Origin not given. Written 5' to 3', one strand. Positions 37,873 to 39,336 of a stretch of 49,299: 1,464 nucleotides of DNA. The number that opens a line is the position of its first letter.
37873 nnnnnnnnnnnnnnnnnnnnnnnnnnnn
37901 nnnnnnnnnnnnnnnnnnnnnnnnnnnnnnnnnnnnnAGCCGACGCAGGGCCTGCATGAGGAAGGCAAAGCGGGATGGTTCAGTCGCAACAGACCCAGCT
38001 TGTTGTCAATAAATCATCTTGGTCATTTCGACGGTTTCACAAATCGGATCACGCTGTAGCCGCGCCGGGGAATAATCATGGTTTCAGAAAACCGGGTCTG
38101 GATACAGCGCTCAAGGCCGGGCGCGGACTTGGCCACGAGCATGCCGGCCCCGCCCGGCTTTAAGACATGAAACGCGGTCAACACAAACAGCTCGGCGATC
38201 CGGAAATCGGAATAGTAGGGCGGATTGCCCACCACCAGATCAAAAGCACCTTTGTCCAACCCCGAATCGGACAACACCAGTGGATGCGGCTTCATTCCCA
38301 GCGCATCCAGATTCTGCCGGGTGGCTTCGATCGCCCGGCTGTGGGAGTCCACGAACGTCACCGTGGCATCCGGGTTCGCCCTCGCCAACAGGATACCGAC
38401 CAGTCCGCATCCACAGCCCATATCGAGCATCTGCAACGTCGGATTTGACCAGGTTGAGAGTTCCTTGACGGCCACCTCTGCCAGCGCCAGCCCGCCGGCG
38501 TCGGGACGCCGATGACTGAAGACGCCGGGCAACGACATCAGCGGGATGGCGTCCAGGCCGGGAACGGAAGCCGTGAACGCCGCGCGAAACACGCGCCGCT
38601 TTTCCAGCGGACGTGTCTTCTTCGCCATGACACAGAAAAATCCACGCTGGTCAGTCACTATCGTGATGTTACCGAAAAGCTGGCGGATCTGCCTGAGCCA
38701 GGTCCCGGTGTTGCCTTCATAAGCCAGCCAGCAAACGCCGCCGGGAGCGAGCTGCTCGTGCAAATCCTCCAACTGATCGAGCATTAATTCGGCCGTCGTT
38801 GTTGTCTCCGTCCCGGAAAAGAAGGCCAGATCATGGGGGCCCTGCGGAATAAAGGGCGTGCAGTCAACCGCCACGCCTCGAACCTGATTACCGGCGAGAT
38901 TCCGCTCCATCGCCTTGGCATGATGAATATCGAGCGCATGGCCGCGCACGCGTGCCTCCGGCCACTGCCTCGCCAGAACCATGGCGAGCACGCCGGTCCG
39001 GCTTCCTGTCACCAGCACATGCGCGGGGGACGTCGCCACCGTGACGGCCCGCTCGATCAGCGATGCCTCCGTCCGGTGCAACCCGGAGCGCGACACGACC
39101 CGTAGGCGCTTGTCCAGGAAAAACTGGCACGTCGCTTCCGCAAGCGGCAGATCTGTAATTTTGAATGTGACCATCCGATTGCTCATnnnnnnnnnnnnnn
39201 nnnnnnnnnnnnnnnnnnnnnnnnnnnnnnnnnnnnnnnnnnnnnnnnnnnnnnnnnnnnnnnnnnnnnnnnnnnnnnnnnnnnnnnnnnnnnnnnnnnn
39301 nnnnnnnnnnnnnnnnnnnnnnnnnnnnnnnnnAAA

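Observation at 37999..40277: Same-orientation 9-nt-periodic TTGAC/GTCA arrays delimit two single-gene units next to the tmRNA gene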

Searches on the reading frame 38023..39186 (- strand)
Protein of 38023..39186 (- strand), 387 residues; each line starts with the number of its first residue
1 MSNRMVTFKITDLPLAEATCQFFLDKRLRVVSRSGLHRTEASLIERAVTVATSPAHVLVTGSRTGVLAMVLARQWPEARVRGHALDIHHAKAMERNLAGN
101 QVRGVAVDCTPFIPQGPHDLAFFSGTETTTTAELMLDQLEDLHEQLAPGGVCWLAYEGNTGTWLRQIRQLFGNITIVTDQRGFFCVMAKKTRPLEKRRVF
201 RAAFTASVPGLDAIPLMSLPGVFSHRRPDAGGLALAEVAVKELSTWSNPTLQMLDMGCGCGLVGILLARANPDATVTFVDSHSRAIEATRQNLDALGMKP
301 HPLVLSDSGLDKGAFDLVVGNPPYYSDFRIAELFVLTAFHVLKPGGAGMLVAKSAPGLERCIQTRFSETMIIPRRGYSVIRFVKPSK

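Call 10: search_protein_families(library=pfam, proteins=[window:38023-39186:-], max_evalue=0.01)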
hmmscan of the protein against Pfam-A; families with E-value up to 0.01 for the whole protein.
window:38023-39186:- (387 aa): 11 families
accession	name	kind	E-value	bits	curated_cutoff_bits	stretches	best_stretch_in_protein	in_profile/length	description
PF05175.20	MTS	-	3.6e-32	111.8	23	1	215-380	3-169/170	Methyltransferase small domain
PF13649.12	Methyltransf_25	-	9.2e-13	49.1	27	1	254-346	2-97/97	Methyltransferase domain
PF08242.18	Methyltransf_12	-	1e-10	42.6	30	1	254-346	1-96/98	Methyltransferase domain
PF10294.15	Methyltransf_16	-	1.2e-07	32.1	21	1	240-295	37-91/174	Lysine methyltransferase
PF13847.12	Methyltransf_31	-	1.5e-07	31.7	27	1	250-347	4-106/145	Methyltransferase domain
PF06325.19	PrmA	-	9e-07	29.1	22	1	239-321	151-233/296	Ribosomal protein L11 methyltransferase (PrmA)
PF13489.12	Methyltransf_23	-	1.3e-05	25.4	27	0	240-293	13-65/164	Methyltransferase domain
PF08241.18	Methyltransf_11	-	5.6e-05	24.1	21.2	1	254-347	1-92/95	Methyltransferase domain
PF02527.21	GidB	-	0.00053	19.8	27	1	247-287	46-86/184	rRNA small subunit methyltransferase G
PF07669.17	Eco57I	-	0.00059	20.4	25.3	1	310-330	70-90/171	Eco57I restriction-modification methylase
PF03602.21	Cons_hypoth95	-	0.00081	19.5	24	1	252-346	44-146/182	Conserved hypothetical protein 95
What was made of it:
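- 38023..39186 (-): RsmC-like two-domain SAM methyltransferase. This is a host gene and not part of the module. PF05175, E 3.6e-32 (call 10).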

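Call 11: search_protein_families(library=ncbifam, proteins=[window:38023-39186:-], max_evalue=0.01)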
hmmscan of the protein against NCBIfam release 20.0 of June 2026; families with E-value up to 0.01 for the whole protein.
window:38023-39186:- (387 aa): 30 families (the best 25 are shown)
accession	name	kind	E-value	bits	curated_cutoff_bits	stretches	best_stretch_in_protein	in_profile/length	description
NF007023.0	PRK09489.1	equivalog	7.2e-20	71.4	295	1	207-375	160-326/342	16S rRNA (guanine(1207)-N(2))-methyltransferase RsmC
TIGR03534.1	RF_mod_PrmC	equivalog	1.3e-19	70.7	199.1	1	235-327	76-169/253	peptide chain release factor N(5)-glutamine methyltransferase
TIGR03533.1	L3_gln_methyl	equivalog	2.8e-14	53.1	229.7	1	236-333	106-208/284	50S ribosomal protein L3 N(5)-glutamine methyltransferase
TIGR00536.1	hemK_fam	subfamily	2.6e-12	46.4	115.5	1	247-325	111-193/286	HemK family protein methyltransferase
NF011529.0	PRK14968.1-3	equivalog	7.2e-10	38.6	162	1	252-325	37-109/198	putative methyltransferase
NF010703.0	PRK14103.1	equivalog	1.5e-09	37.6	320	2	251-292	31-73/256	trans-aconitate 2-methyltransferase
TIGR02469.1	CbiT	equivalog_domain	2.1e-09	37.7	78.3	1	250-306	20-76/124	precorrin-6Y C5,15-methyltransferase (decarboxylating) subunit CbiT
NF001785.0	PRK00517.2-2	equivalog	1.5e-08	34.2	188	1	243-306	139-201/282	50S ribosomal protein L11 methyltransferase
TIGR03704.1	PrmC_rel_meth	equivalog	3.8e-08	33.1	248.8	1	219-330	60-169/251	putative protein N(5)-glutamine methyltransferase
NF011577.0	PRK15001.1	equivalog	1.2e-07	31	468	1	252-340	231-324/378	23S rRNA (guanine(1835)-N(2))-methyltransferase RlmG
NF047853.1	tRm6a37MtseTrmN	equivalog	4.6e-07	29.8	350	1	251-326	45-126/244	tRNA(1)(Val) (adenine(37)-N(6))-methyltransferase TrmN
NF043040.1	corrin_prot_MT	hypoth_equivalog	7.3e-07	28.8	180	1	244-347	36-144/216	corrinoid protein-associated methyltransferase CpaM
NF001786.0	PRK00517.2-4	equivalog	1e-06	28.1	327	1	237-321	131-213/277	50S ribosomal protein L11 methyltransferase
TIGR00406.1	prmA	equivalog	3.9e-06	26.5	183.15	1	241-321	151-232/288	50S ribosomal protein L11 methyltransferase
NF002463.0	PRK01683.1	equivalog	4.5e-06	26.4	297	1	250-294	32-76/258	trans-aconitate 2-methyltransferase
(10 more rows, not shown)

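Call 13: find_homologous_proteins(query=window:38023-39186:-)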
Query window:38023-39186:- (387 aa): 1807 proteins with E <= 0.001 among 8000 candidates; the best 120 are listed.
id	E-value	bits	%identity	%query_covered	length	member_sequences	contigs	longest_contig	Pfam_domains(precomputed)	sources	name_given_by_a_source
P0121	4.3e-259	877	100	100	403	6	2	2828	PF13847.13,PF13489.13,PF06325.20,PF05175.21,PF13649.13,PF08242.19,PF10294.16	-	-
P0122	5.5e-217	738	87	98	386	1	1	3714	PF13847.13,PF13489.13,PF06325.20,PF05175.21,PF03602.22,PF13649.13,PF08241.19,PF08242.19,PF10294.16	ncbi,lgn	-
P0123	1.0e-187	642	77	98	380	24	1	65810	PF13847.13,PF06325.20,PF05175.21,PF13649.13,PF08242.19,PF10294.16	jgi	jgi:16S rRNA G1207 methylase RsmC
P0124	1.3e-187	641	77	98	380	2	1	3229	PF13847.13,PF06325.20,PF05175.21,PF13649.13,PF08242.19,PF10294.16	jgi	jgi:16S rRNA (guanine1207-N2)-methyltransferase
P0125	2.5e-171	588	69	98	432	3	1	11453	PF13847.13,PF13489.13,PF06325.20,PF05175.21,PF13649.13,PF01135.26,PF08242.19,PF10294.16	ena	-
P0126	2.8e-171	588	70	98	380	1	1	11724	PF13847.13,PF06325.20,PF05175.21,PF13649.13,PF08242.19,PF10294.16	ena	-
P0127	2.9e-171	588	69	98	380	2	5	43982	PF13847.13,PF06325.20,PF05175.21,PF13649.13,PF02527.22,PF08242.19,PF10294.16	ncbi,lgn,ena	ncbi:MAG: methyltransferase [bacterium]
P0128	9.2e-171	586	71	98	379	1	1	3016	PF13847.13,PF13489.13,PF06325.20,PF05175.21,PF03602.22,PF13649.13,PF08242.19,PF10294.16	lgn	-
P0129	4.0e-170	584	69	98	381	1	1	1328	PF13847.13,PF06325.20,PF05175.21,PF13649.13,PF02527.22,PF08242.19,PF10294.16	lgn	-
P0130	6.4e-169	580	69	98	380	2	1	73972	PF13847.13,PF06325.20,PF05175.21,PF13649.13,PF02527.22,PF08242.19,PF10294.16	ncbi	-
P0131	8.6e-169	579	71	98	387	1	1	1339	PF13847.13,PF06325.20,PF05175.21,PF13649.13,PF08241.19,PF08242.19,PF10294.16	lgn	-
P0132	1.0e-168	579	70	98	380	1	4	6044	PF13847.13,PF06325.20,PF05175.21,PF13649.13,PF08242.19,PF10294.16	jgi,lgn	jgi:16S rRNA G1207 methylase RsmC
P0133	2.5e-168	578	69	98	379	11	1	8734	PF13847.13,PF06325.20,PF05175.21,PF03602.22,PF13649.13,PF02527.22,PF08242.19,PF10294.16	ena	-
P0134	6.1e-167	573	69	98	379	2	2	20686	PF13847.13,PF06325.20,PF05175.21,PF03602.22,PF13649.13,PF02527.22,PF08241.19,PF08242.19,PF10294.16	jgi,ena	-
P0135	2.2e-166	572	67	98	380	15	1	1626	PF13847.13,PF06325.20,PF05175.21,PF13649.13,PF02527.22,PF08242.19,PF10294.16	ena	-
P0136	7.4e-166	570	68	98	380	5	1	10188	PF13847.13,PF06325.20,PF05175.21,PF13649.13,PF02527.22,PF08242.19,PF10294.16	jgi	-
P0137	3.6e-152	525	72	82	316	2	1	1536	PF13847.13,PF05175.21,PF13649.13,PF08242.19,PF10294.16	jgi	jgi:16S rRNA (guanine1207-N2)-methyltransferase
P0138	9.0e-132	458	55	98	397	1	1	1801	PF05175.21,PF13649.13,PF08242.19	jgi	-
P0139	1.5e-131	457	55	98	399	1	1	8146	PF13847.13,PF05175.21,PF13649.13,PF08242.19,PF10294.16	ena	-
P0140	4.8e-127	442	54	99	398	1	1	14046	PF13847.13,PF05175.21,PF13649.13,PF08242.19,PF10294.16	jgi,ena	-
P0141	2.4e-126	440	53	98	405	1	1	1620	PF05175.21,PF13649.13,PF08242.19,PF10294.16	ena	-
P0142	1.1e-125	438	53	98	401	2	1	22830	PF05175.21,PF13649.13,PF10294.16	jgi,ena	-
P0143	5.6e-124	432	53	98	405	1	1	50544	PF13847.13,PF05175.21,PF13649.13,PF08242.19,PF10294.16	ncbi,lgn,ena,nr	ncbi:MAG: methyltransferase [Kiritimatiellaeota bacterium]|nr:methyltransferase [Kiritimatiellota ba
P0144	1.0e-121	425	53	98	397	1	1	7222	PF13847.13,PF05175.21,PF13649.13,PF08242.19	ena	-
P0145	1.0e-116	408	51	98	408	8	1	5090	PF13847.13,PF13489.13,PF05175.21,PF13649.13,PF08242.19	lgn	-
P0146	8.1e-116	405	52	97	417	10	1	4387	PF13847.13,PF05175.21,PF13649.13,PF08242.19,PF10294.16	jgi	jgi:16S rRNA (guanine1207-N2)-methyltransferase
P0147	7.8e-115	402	50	98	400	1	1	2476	PF13489.13,PF05175.21,PF03602.22,PF13649.13,PF08242.19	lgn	-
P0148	2.5e-114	400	50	99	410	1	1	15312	PF13847.13,PF05175.21,PF13649.13,PF08242.19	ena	-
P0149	7.8e-114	399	49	99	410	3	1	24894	PF13847.13,PF05175.21,PF13649.13,PF08242.19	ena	-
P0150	1.4e-113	398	49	98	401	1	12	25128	PF05175.21,PF13649.13,PF08242.19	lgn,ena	-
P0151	7.9e-112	392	49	98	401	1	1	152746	PF13847.13,PF05175.21,PF13649.13,PF08242.19,PF10294.16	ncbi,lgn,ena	-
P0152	1.8e-111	391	47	98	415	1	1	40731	PF05175.21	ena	-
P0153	2.1e-111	391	50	99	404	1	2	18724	PF05175.21,PF03602.22,PF13649.13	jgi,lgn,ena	-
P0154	2.5e-111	390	49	98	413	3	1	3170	PF05175.21,PF13649.13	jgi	jgi:16S rRNA (guanine1207-N2)-methyltransferase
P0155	2.5e-111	390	49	98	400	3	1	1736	PF13489.13,PF05175.21,PF13649.13,PF08242.19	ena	-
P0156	3.0e-111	390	50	98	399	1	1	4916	PF13847.13,PF05175.21,PF13649.13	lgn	-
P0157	4.0e-111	390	50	98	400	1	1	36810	PF05175.21,PF13649.13,PF08242.19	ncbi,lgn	-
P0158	6.9e-111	389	50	99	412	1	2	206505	PF05175.21,PF13649.13,PF10294.16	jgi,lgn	jgi:16S rRNA (guanine1207-N2)-methyltransferase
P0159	7.3e-111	389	49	98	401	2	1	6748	PF13847.13,PF13489.13,PF05175.21,PF13649.13,PF08242.19,PF10294.16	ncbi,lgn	ncbi:MAG: methyltransferase [bacterium]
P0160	1.5e-110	388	48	98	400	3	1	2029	PF13847.13,PF05175.21,PF13649.13,PF08242.19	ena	-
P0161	1.7e-110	388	49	97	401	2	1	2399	PF13847.13,PF05175.21,PF13649.13,PF08242.19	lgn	-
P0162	1.8e-110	388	49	97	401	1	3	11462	PF13847.13,PF05175.21,PF13649.13,PF08242.19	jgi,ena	-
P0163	2.1e-110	387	50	98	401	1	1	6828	PF13489.13,PF05175.21,PF13649.13,PF08242.19,PF10294.16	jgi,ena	-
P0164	3.1e-110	387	48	98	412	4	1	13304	PF13847.13,PF05175.21,PF13649.13,PF02527.22,PF08242.19,PF10294.16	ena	-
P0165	3.6e-110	387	49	98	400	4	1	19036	PF13489.13,PF05175.21,PF13649.13,PF08242.19,PF10294.16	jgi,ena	-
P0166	4.3e-110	386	49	99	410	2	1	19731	PF05175.21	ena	-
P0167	9.4e-110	385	49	97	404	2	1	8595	PF05175.21,PF10294.16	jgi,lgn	jgi:16S rRNA (guanine1207-N2)-methyltransferase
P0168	9.6e-110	385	48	98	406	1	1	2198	PF13847.13,PF05175.21,PF13649.13,PF08242.19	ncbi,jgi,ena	jgi:16S rRNA (guanine1207-N2)-methyltransferase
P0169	1.3e-109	385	49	98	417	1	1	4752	PF13847.13,PF05175.21,PF13649.13,PF08242.19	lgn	-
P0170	1.7e-109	384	49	98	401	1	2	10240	PF13847.13,PF05175.21,PF13649.13,PF08242.19,PF10294.16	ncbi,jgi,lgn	-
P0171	2.4e-109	384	48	98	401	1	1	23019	PF13489.13,PF05175.21,PF13649.13,PF08242.19,PF10294.16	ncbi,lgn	-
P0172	2.5e-109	384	48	98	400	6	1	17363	PF13847.13,PF05175.21,PF13649.13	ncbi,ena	-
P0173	2.9e-109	384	46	98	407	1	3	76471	PF13847.13,PF05175.21,PF13649.13,PF08242.19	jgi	jgi:16S rRNA (guanine1207-N2)-methyltransferase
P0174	6.1e-109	383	47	98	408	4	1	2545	PF13847.13,PF05175.21,PF13649.13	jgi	-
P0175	6.5e-109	382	49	99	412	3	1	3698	PF13489.13,PF05175.21,PF13649.13,PF08242.19,PF10294.16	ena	-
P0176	3.3e-108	380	47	98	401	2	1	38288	PF13847.13,PF05175.21,PF13649.13,PF08242.19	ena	-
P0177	9.9e-108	379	47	98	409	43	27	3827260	PF13847.13,PF05175.21,PF13649.13,PF08242.19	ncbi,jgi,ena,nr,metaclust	ncbi:MAG: methyltransferase [Kiritimatiellae bacterium]|jgi:16S rRNA (guanine1207-N2)-methyltransfer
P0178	1.1e-107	378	48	99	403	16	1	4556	PF06325.20,PF05175.21,PF13649.13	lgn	-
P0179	1.2e-107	378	48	98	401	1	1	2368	PF13847.13,PF05175.21,PF13649.13,PF08242.19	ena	-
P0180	1.8e-107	378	48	98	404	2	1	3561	PF13847.13,PF13489.13,PF05175.21,PF13649.13,PF08242.19,PF10294.16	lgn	-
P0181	2.7e-107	377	47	98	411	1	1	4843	PF13847.13,PF05175.21,PF13649.13,PF08242.19,PF10294.16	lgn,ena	-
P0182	4.0e-107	377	48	98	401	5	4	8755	PF13847.13,PF05175.21,PF13649.13,PF08242.19,PF10294.16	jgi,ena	-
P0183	6.4e-107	376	47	98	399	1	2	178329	PF05175.21,PF03602.22,PF13649.13,PF10294.16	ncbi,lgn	-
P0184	1.2e-106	375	48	97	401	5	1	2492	PF05175.21,PF13649.13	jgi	-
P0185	1.4e-106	375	48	98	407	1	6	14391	PF13847.13,PF05175.21,PF03602.22,PF13649.13,PF08242.19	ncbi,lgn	-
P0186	1.4e-106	375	47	99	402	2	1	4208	PF13847.13,PF05175.21,PF13649.13,PF08242.19,PF10294.16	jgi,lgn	jgi:16S rRNA (guanine1207-N2)-methyltransferase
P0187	2.9e-106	374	47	98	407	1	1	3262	PF13847.13,PF05175.21,PF13649.13,PF08242.19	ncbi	-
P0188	4.6e-106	373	48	98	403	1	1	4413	PF05175.21,PF13649.13,PF08242.19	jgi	jgi:16S rRNA (guanine1207-N2)-methyltransferase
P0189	4.9e-106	373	47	98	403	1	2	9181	PF13847.13,PF05175.21,PF13649.13,PF08242.19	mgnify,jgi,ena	mgnify:CR=1 FL=1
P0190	1.2e-105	372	45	98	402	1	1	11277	PF13847.13,PF05175.21,PF13649.13,PF08242.19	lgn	-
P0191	1.1e-104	368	48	98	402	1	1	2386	PF13847.13,PF05175.21,PF13649.13,PF08242.19,PF10294.16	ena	-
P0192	1.5e-104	368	48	98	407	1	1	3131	PF13847.13,PF05175.21,PF13649.13,PF08242.19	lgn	-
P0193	2.0e-104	368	47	98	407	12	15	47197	PF13847.13,PF05175.21,PF13649.13,PF08242.19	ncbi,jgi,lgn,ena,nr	ncbi:MAG TPA: methyltransferase [Kiritimatiellia bacterium]|nr:MAG: Ribosomal RNA small subunit meth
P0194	2.2e-104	368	46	98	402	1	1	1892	PF13847.13,PF13489.13,PF06325.20,PF05175.21,PF03602.22,PF13649.13,PF08242.19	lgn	-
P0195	2.6e-104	367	46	98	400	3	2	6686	PF13847.13,PF05175.21,PF13649.13,PF08242.19,PF10294.16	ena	-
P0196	3.6e-104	367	47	98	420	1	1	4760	PF05175.21,PF13649.13,PF08242.19,PF10294.16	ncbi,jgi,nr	ncbi:MAG: methyltransferase [Verrucomicrobiota bacterium]|jgi:16S rRNA (guanine1207-N2)-methyltransf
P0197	8.2e-104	366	47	99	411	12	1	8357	PF13847.13,PF05175.21,PF13649.13,PF08242.19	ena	-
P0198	3.5e-103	364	47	97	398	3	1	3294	PF13847.13,PF05175.21,PF13649.13,PF08242.19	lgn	-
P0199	6.0e-103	363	49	99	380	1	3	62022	PF13847.13,PF05175.21,PF13649.13,PF08242.19,PF10294.16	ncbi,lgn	-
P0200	9.6e-103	362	46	98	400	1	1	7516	PF05175.21,PF13649.13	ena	-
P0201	1.1e-102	362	46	98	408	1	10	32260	PF13847.13,PF05175.21,PF03602.22,PF13649.13,PF08242.19,PF10294.16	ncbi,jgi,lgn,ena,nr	ncbi:MAG TPA: methyltransferase [Kiritimatiellia bacterium]|nr:methyltransferase [Kiritimatiellia ba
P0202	1.4e-102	362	47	99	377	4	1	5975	PF13847.13,PF05175.21,PF13649.13,PF08242.19,PF10294.16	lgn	-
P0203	4.6e-102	360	48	98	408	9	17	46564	PF13847.13,PF13489.13,PF05175.21,PF13649.13,PF08241.19,PF08242.19,PF10294.16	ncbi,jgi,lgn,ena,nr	ncbi:MAG TPA: methyltransferase [Kiritimatiellia bacterium]|nr:methyltransferase [Kiritimatiellia ba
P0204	8.3e-102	359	48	96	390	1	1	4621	PF05175.21,PF13649.13,PF08242.19,PF10294.16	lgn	-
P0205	1.6e-101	358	48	98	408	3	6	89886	PF13847.13,PF05175.21,PF13649.13,PF08242.19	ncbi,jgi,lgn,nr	ncbi:MAG: methyltransferase [Kiritimatiellia bacterium]|jgi:16S rRNA (guanine1207-N2)-methyltransfer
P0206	2.4e-101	358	47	98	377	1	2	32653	PF06325.20,PF05175.21,PF13649.13,PF08242.19,PF10294.16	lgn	-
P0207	3.4e-101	357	46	99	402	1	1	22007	PF13847.13,PF05175.21,PF13649.13,PF08242.19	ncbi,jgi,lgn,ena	-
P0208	4.4e-101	357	48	98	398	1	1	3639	PF13847.13,PF05175.21,PF03602.22,PF13649.13,PF08242.19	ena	-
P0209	4.4e-101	357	47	98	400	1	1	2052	PF13847.13,PF05175.21,PF03602.22,PF13649.13,PF08242.19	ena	-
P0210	8.6e-101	356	47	99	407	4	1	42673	PF13847.13,PF05175.21,PF13649.13,PF08242.19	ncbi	-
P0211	1.2e-100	355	45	98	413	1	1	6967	PF05175.21,PF13649.13,PF08242.19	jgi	jgi:16S rRNA (guanine1207-N2)-methyltransferase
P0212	1.5e-100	355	45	98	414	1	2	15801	PF13847.13,PF13489.13,PF05175.21,PF03602.22,PF13649.13,PF08242.19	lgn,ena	-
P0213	1.5e-100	355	48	98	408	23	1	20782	PF13847.13,PF05175.21,PF03602.22,PF13649.13,PF08242.19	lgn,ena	-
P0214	4.6e-100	353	44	98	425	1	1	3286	PF13847.13,PF05175.21,PF13649.13,PF08242.19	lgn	-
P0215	1.5e-99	352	46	89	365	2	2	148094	PF05175.21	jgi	jgi:16S rRNA (guanine1207-N2)-methyltransferase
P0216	2.5e-99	351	45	99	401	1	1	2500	PF05175.21,PF13649.13,PF01135.26,PF08242.19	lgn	-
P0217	1.2e-98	349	46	98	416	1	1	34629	PF05175.21,PF13649.13,PF08242.19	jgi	-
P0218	3.0e-98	347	45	98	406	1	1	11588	PF13847.13,PF05175.21,PF13649.13,PF08242.19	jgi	jgi:16S rRNA G1207 methylase RsmC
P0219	4.0e-98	347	47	98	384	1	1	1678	PF13847.13,PF06325.20,PF05175.21,PF13649.13,PF26049.1,PF08242.19,PF10294.16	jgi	-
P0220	1.5e-97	345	44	98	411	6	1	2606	PF13847.13,PF05175.21,PF13649.13,PF08242.19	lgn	-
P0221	1.9e-97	345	45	98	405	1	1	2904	PF05175.21,PF13649.13,PF08242.19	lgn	-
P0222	3.9e-97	344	44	98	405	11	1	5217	PF05175.21,PF13649.13,PF08242.19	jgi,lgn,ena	-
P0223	7.4e-96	339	45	99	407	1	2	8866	PF13847.13,PF05175.21,PF13649.13,PF08242.19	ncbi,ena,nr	ncbi:MAG: methyltransferase [Kiritimatiellae bacterium]|nr:methyltransferase [Kiritimatiellia bacter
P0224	7.5e-96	339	45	98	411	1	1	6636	PF13847.13,PF05175.21,PF13649.13,PF08242.19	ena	-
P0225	5.4e-95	337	40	98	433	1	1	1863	PF05175.21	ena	-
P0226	2.5e-94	334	43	99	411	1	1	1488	PF13847.13,PF05175.21,PF13649.13,PF08242.19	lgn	-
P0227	7.4e-94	333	45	98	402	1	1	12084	PF05175.21,PF13649.13,PF08242.19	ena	-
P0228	1.2e-93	332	43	94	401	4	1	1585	PF05175.21,PF13649.13,PF02527.22,PF08242.19,PF10294.16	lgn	-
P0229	2.8e-93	331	42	97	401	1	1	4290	PF13847.13,PF05175.21,PF13649.13,PF08242.19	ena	-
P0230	1.2e-92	329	44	99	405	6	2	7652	PF05175.21,PF13649.13,PF02527.22,PF08242.19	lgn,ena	-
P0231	6.7e-92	326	39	98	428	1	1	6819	PF13847.13,PF05175.21,PF13649.13,PF02527.22,PF08242.19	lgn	-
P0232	1.1e-90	322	42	98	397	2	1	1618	PF13847.13,PF05175.21,PF13649.13,PF02527.22,PF10294.16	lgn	-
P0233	1.2e-90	322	44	98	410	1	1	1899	PF13847.13,PF06325.20,PF05175.21,PF13649.13,PF02475.24,PF10294.16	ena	-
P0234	1.5e-90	322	43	97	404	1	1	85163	PF13847.13,PF13489.13,PF05175.21,PF13649.13,PF10294.16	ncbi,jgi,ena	ncbi:MAG: methyltransferase [Kiritimatiellia bacterium]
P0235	6.1e-90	320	46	99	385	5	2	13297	PF06325.20,PF05175.21,PF13649.13,PF10294.16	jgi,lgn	jgi:16S rRNA (guanine1207-N2)-methyltransferase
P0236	7.3e-90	320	47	98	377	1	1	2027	PF13847.13,PF13489.13,PF05175.21,PF13649.13,PF08241.19,PF08242.19,PF10294.16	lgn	-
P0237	2.8e-89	318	45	89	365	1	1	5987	PF13847.13,PF05175.21,PF13649.13,PF01135.26,PF08242.19,PF10294.16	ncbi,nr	ncbi:MAG: methyltransferase, partial [Kiritimatiellae bacterium]|nr:methyltransferase [Kiritimatiell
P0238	1.7e-88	315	40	96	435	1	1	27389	PF13847.13,PF06325.20,PF05175.21,PF13649.13,PF10294.16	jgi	-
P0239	1.5e-87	312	44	98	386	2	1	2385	PF05175.21,PF13649.13,PF10294.16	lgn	-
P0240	4.9e-87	310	44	99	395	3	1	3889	PF05175.21,PF13649.13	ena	-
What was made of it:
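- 38023..39186 (-): Homologues show graded identity and those that carry a name are mostly Kiritimatiellia/Kiritimatiellota (call 13).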

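Call 38: find_encoding_contigs(protein=P0122, flank=4000, max_places=2)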
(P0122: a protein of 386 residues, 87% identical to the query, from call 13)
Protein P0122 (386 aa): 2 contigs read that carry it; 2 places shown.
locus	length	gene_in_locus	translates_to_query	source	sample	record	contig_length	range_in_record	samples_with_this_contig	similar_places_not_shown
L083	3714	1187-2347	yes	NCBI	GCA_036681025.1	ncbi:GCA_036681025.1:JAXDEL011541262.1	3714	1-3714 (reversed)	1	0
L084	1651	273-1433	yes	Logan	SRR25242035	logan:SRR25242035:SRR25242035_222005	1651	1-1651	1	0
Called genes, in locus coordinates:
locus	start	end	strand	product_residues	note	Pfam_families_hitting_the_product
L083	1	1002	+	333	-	?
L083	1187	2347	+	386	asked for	PF13489:Methyltransf_23 (faint), PF05175:MTS, PF10294:Methyltransf_16 (weak), PF03602:Cons_hypoth95 (weak), PF06325:PrmA (weak), PF08242:Methyltransf_12, PF13649:Methyltransf_25, PF13847:Methyltransf_31, +1 more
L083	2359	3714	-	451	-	?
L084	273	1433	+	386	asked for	PF13489:Methyltransf_23 (faint), PF05175:MTS, PF10294:Methyltransf_16 (weak), PF03602:Cons_hypoth95 (weak), PF06325:PrmA (weak), PF08242:Methyltransf_12, PF13649:Methyltransf_25, PF13847:Methyltransf_31, +1 more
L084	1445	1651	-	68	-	?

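Call 39: find_encoding_contigs(protein=P0123, flank=5000, max_places=2)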
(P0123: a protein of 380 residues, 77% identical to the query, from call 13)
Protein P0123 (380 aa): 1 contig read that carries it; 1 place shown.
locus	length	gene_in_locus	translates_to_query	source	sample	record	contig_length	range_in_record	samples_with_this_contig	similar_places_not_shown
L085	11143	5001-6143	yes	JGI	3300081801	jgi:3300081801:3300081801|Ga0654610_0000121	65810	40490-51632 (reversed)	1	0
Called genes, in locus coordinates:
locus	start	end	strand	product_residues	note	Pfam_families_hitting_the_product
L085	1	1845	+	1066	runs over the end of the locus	PF08455:SNF2_assoc, PF00176:SNF2-rel_dom, PF04851:ResIII, PF00271:Helicase_C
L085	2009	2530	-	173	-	PF13302:Acetyltransf_3, PF13420:Acetyltransf_4, PF00583:Acetyltransf_1, PF13673:Acetyltransf_10 (weak), PF13508:Acetyltransf_7, PF12746:GNAT_acetyltran, PF08445:FR47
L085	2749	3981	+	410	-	PF12704:MacB_PCD, PF02687:FtsX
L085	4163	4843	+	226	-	PF02463:SMC_N (faint), PF00005:ABC_tran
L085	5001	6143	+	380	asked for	PF06325:PrmA (faint), PF05175:MTS, PF10294:Methyltransf_16 (weak), PF08242:Methyltransf_12 (weak), PF13649:Methyltransf_25, PF13847:Methyltransf_31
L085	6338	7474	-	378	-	PF01594:AI-2E_transport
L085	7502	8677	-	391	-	PF09234:DUF1963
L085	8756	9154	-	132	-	-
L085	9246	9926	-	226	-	PF12697:Abhydrolase_6 (weak)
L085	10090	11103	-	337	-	PF11790:Glyco_hydro_cc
